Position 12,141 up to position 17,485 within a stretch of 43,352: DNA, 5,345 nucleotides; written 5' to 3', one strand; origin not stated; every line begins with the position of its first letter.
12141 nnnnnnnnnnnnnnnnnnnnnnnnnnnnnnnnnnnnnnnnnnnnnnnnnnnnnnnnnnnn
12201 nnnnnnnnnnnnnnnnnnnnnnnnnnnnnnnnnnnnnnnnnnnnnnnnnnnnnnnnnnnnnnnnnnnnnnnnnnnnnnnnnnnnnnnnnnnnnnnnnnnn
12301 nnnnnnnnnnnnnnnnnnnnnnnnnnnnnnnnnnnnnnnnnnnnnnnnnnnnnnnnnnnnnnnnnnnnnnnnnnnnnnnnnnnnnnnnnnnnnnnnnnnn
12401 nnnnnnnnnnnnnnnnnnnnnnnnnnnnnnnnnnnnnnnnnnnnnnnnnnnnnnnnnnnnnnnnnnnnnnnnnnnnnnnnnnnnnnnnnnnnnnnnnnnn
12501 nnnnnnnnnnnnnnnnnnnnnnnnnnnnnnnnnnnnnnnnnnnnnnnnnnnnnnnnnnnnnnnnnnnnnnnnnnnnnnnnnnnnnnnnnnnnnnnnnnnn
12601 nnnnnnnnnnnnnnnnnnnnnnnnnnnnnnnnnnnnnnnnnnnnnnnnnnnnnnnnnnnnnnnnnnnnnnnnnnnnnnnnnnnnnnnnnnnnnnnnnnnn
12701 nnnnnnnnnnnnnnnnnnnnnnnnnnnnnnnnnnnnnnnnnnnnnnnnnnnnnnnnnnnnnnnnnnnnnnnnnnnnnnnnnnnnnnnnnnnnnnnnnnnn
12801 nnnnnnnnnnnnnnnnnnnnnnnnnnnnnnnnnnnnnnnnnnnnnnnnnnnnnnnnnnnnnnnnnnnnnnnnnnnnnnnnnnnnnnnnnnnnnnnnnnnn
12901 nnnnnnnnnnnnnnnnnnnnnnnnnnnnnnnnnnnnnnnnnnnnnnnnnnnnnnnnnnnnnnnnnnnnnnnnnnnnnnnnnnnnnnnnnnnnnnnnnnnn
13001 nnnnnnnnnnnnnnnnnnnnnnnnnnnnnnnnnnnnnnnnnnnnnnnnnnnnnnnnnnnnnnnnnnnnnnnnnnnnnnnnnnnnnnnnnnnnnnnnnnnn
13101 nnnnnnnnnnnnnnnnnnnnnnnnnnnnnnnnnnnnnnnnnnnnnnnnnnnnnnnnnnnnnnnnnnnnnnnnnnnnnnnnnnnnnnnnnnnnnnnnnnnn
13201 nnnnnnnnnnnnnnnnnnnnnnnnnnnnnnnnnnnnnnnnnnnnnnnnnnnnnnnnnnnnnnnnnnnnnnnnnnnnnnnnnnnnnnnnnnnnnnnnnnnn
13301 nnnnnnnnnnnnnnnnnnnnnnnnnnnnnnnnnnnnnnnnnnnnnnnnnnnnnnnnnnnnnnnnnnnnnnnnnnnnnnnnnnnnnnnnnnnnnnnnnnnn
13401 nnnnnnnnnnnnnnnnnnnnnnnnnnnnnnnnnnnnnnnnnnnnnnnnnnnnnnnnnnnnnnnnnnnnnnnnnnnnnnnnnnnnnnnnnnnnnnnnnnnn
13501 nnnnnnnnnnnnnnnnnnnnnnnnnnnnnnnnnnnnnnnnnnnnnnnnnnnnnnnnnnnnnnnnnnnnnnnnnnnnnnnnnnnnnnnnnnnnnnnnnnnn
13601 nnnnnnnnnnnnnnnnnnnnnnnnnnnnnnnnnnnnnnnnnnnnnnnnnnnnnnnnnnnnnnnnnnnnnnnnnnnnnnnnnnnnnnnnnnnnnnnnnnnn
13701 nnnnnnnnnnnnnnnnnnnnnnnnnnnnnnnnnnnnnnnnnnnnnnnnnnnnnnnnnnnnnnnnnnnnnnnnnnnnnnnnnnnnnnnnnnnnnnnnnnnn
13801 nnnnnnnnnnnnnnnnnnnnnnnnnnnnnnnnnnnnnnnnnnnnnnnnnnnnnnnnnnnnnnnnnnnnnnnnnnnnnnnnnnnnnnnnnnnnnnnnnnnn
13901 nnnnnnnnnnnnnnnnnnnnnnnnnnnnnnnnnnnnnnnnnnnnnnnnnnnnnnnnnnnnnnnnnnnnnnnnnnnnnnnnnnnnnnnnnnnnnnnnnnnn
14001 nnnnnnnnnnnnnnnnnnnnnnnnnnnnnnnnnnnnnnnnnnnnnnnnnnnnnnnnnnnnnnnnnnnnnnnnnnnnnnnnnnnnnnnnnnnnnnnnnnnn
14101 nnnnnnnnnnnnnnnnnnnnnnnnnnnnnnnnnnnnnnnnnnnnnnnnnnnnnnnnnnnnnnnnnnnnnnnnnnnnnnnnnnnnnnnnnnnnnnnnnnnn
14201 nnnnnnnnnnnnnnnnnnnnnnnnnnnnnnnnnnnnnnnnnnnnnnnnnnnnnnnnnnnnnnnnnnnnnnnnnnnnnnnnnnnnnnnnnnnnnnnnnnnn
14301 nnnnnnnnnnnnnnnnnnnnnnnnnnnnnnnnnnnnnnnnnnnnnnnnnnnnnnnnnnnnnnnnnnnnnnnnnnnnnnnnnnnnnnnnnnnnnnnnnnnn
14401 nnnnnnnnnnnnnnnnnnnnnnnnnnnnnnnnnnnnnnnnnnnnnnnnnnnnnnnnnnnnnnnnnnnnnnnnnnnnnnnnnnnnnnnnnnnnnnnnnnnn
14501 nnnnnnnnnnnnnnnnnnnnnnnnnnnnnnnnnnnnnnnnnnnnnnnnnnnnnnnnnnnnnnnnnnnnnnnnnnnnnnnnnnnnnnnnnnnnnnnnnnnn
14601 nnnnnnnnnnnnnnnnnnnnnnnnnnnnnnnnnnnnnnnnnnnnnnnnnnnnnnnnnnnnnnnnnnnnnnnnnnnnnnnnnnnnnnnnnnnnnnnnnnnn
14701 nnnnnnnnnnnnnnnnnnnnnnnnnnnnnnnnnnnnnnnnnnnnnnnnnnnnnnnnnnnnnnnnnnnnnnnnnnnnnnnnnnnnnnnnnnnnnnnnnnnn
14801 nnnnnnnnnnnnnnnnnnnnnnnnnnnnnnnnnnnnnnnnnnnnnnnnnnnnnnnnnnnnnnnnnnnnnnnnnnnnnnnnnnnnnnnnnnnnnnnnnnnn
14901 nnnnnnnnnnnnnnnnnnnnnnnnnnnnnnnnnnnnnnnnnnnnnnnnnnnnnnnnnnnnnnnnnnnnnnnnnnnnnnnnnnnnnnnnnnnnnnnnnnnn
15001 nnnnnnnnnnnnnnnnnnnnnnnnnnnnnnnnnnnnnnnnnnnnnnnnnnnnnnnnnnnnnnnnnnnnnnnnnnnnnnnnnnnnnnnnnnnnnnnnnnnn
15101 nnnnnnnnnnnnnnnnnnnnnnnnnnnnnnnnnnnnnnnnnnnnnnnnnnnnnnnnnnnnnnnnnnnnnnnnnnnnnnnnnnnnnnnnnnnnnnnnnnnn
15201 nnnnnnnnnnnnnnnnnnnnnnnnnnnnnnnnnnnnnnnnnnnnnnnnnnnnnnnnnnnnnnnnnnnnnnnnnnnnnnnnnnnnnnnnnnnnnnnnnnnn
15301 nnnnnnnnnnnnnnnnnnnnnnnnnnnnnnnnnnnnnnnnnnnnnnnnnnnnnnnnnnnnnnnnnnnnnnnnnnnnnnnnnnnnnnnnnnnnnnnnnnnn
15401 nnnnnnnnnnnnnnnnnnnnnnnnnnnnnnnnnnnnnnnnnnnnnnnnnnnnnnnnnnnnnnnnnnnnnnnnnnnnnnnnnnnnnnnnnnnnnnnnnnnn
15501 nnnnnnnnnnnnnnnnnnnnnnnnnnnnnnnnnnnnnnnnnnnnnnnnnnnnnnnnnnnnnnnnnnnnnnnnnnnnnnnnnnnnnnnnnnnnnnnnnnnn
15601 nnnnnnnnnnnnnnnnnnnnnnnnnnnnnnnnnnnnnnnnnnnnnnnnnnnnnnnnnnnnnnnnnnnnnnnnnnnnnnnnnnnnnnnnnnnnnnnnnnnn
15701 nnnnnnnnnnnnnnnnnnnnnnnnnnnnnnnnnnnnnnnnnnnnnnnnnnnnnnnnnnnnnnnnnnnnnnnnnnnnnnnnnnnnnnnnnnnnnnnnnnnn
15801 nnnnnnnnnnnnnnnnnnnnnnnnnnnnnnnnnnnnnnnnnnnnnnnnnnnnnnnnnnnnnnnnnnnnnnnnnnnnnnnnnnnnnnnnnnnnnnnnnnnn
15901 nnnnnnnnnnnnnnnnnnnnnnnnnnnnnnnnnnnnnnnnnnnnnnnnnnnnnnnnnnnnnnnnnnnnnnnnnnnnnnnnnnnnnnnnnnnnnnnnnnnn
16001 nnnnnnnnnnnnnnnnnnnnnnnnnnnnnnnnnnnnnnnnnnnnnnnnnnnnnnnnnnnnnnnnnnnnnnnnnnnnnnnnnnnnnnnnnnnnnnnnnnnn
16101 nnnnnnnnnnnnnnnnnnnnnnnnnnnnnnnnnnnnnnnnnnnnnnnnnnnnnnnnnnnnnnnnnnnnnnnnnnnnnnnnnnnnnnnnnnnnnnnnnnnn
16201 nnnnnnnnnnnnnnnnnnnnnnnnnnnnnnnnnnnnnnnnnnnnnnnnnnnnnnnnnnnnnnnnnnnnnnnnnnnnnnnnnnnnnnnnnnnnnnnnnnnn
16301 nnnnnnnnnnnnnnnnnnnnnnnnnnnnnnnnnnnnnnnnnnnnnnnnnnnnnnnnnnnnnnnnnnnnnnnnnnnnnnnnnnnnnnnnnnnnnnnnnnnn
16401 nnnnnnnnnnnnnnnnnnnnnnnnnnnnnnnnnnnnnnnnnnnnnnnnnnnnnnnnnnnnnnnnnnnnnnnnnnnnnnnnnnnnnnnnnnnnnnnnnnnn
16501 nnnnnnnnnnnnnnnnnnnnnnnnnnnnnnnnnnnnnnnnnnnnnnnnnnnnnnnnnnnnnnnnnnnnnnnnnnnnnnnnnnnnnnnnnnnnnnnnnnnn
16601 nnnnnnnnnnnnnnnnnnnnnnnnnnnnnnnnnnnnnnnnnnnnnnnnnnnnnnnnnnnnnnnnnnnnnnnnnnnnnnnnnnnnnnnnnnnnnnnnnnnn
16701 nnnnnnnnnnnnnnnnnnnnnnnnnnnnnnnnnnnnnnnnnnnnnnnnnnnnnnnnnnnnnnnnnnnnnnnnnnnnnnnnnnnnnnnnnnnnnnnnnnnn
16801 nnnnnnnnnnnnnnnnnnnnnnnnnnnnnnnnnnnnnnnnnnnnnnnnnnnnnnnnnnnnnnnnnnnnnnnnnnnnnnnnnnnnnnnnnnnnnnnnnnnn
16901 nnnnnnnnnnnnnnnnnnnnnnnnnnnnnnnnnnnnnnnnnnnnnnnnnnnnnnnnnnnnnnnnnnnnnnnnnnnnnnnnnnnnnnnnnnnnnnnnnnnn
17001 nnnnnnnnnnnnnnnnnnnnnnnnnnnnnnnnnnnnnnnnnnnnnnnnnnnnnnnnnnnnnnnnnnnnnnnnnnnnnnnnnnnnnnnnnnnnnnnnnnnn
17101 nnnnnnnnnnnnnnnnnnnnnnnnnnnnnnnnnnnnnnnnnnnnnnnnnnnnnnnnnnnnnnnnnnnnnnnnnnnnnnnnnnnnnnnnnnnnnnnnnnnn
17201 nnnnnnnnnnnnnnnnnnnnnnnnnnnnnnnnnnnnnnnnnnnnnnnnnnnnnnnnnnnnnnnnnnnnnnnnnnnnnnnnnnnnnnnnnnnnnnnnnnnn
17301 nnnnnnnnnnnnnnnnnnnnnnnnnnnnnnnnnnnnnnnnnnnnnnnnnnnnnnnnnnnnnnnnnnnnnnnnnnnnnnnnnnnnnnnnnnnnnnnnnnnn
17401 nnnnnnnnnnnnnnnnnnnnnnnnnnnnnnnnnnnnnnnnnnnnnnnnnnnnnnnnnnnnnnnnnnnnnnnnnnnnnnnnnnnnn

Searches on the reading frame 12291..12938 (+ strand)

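Call 7: search_protein_families(library=pfam, proteins=[window:12291-12938:+], max_evalue=0.001)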
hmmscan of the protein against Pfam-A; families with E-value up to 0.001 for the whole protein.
window:12291-12938:+ (215 aa): 1 family
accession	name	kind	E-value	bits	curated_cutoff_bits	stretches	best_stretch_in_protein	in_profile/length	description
PF00834.25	Ribul_P_3_epim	-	9.4e-35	120.2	21.1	1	4-197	2-198/198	Ribulose-phosphate 3 epimerase family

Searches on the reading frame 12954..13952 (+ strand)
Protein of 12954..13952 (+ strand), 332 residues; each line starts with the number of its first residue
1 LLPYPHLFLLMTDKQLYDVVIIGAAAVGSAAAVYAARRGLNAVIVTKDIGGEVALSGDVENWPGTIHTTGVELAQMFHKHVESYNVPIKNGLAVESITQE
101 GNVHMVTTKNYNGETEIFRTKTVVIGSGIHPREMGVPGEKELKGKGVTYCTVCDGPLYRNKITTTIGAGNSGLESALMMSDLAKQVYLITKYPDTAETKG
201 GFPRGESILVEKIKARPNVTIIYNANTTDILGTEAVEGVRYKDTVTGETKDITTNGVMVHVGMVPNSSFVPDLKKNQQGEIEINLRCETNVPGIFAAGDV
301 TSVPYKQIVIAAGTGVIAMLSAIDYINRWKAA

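Call 7: search_protein_families(library=pfam, proteins=[window:12954-13952:+], max_evalue=0.001)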
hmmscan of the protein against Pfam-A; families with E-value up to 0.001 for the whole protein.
window:12954-13952:+ (332 aa): 7 families
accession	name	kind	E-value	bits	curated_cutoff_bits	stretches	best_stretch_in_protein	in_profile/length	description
PF07992.20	Pyr_redox_2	-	1.4e-37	130.1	26.1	1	17-314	1-290/291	Pyridine nucleotide-disulphide oxidoreductase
PF13738.12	Pyr_redox_3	-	4e-18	66.1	30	1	67-298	77-305/305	Pyridine nucleotide-disulphide oxidoreductase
PF00070.33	Pyr_redox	-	1.5e-08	35.5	22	1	165-243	4-81/82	Pyridine nucleotide-disulphide oxidoreductase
PF00890.30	FAD_binding_2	-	1e-06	28.7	20.4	0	18-48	1-31/414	FAD binding domain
PF03486.20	HI0933_like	-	9.2e-05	22.4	50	0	18-57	2-43/244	HI0933-like protein Rossmann domain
PF01266.30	DAO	-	0.00061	19.9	27.9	0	18-51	1-35/353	FAD dependent oxidoreductase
PF01134.28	GIDA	-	0.00087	18.9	22.1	0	166-195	5-34/391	Glucose inhibited division protein A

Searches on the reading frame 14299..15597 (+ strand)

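Call 6: search_protein_families(library=pfam, proteins=[window:14299-15597:+], max_evalue=0.001)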
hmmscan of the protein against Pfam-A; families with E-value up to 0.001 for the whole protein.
window:14299-15597:+ (432 aa): 5 families
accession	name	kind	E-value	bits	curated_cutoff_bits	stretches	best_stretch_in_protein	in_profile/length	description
PF13535.11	ATP-grasp_4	-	2.8e-18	66.5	27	1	162-316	1-156/160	ATP-grasp domain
PF01071.24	GARS_A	-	1.6e-06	28.5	27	1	126-233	3-102/194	Phosphoribosylglycinamide synthetase, ATP-grasp (A) domain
PF02222.28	ATP-grasp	-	0.00017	21.8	27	1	141-312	10-162/179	ATP-grasp domain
PF07478.18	Dala_Dala_lig_C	-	0.0003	20.8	24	1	150-200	23-73/204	D-ala D-ala ligase C-terminus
PF18603.7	LAL_C2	-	0.00044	20.9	29.4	1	357-431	3-77/78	L-amino acid ligase C-terminal domain 2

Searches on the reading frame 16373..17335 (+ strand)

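Call 50: search_protein_families(library=pfam, proteins=[window:16373-17335:+], max_evalue=0.01)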
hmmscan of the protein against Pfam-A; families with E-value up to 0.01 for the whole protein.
window:16373-17335:+ (320 aa): 12 families
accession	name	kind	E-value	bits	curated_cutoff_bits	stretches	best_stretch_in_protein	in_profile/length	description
PF08443.16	RimK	-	1.9e-51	174.8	21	1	121-312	1-187/188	RimK-like ATP-grasp domain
PF02955.21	GSH-S_ATP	-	1.1e-18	67.7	23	1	138-290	12-163/175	Prokaryotic glutathione synthetase, ATP-grasp domain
PF14397.11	ATPgrasp_ST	-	2.4e-11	43.8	31.4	1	109-182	7-83/278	Sugar-transfer associated ATP-grasp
PF02655.19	ATP-grasp_3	-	2e-10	41.4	23.2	1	122-290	2-155/160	ATP-grasp domain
PF07478.18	Dala_Dala_lig_C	-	8.9e-09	35.6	24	1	133-301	4-185/204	D-ala D-ala ligase C-terminus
PF14398.11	ATPgrasp_YheCD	-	9.4e-07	28.8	26.8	1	122-183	10-72/255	YheC/D like ATP-grasp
PF02222.28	ATP-grasp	-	4.6e-06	26.8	27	1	130-203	2-73/179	ATP-grasp domain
PF02786.22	CPSase_L_D2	-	5.2e-05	23.3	19.8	1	124-211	2-94/211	Carbamoyl-phosphate synthase L chain, ATP binding domain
PF18030.7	Rimk_N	-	9.4e-05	23.1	26.4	1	41-118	18-94/94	RimK PreATP-grasp domain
PF01071.24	GARS_A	-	0.002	18.4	27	1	125-206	4-89/194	Phosphoribosylglycinamide synthetase, ATP-grasp (A) domain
PF08442.15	ATP-grasp_2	-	0.003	17.6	29.5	1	129-194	9-78/202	ATP-grasp domain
PF13549.11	ATP-grasp_5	-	0.0093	15.8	27.6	0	127-193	15-86/221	ATP-grasp domain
